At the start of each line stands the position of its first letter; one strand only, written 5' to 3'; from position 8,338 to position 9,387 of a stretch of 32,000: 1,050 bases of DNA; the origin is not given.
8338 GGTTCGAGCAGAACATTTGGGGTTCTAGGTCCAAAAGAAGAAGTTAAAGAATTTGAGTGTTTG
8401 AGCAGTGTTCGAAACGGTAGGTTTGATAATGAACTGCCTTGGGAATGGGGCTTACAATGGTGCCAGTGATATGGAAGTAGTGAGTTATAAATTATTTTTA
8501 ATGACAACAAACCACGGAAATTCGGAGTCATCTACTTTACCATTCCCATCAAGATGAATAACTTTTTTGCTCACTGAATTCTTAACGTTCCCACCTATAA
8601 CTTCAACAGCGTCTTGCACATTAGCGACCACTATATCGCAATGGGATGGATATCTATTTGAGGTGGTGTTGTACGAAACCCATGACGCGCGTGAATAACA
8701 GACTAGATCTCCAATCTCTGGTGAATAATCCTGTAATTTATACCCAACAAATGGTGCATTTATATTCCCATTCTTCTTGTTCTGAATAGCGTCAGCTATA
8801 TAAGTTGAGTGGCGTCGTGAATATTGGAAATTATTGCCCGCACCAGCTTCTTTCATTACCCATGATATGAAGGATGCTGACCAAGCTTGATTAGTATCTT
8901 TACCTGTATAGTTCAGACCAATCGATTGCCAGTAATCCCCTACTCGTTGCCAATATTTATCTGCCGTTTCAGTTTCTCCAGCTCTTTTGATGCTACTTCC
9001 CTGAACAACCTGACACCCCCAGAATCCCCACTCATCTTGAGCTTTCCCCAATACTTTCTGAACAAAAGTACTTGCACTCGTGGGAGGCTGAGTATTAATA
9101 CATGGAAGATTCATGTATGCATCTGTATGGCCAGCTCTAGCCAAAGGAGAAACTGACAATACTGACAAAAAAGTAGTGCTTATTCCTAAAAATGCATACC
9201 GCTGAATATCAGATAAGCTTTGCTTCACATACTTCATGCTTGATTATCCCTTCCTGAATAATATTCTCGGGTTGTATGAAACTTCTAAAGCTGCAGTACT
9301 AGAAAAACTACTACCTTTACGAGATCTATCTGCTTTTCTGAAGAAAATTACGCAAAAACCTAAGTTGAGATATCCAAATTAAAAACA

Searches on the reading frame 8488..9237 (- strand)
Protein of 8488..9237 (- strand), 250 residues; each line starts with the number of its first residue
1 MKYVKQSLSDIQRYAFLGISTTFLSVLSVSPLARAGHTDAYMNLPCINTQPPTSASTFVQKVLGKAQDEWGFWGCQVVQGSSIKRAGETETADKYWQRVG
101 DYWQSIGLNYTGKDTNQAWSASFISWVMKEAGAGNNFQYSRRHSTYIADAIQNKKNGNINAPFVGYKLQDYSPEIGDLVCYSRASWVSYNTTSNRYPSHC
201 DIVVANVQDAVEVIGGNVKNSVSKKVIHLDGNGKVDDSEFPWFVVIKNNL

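Call 68: search_protein_families(library=pfam, proteins=[window:8488-9237:-], max_evalue=0.001)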
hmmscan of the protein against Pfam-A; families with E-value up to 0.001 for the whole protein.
window:8488-9237:- (250 aa): 1 family
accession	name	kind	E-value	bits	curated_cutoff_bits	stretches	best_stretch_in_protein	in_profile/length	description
PF10030.15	DUF2272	-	1.9e-34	119.6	27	1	105-247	33-190/191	Uncharacterized protein conserved in bacteria (DUF2272)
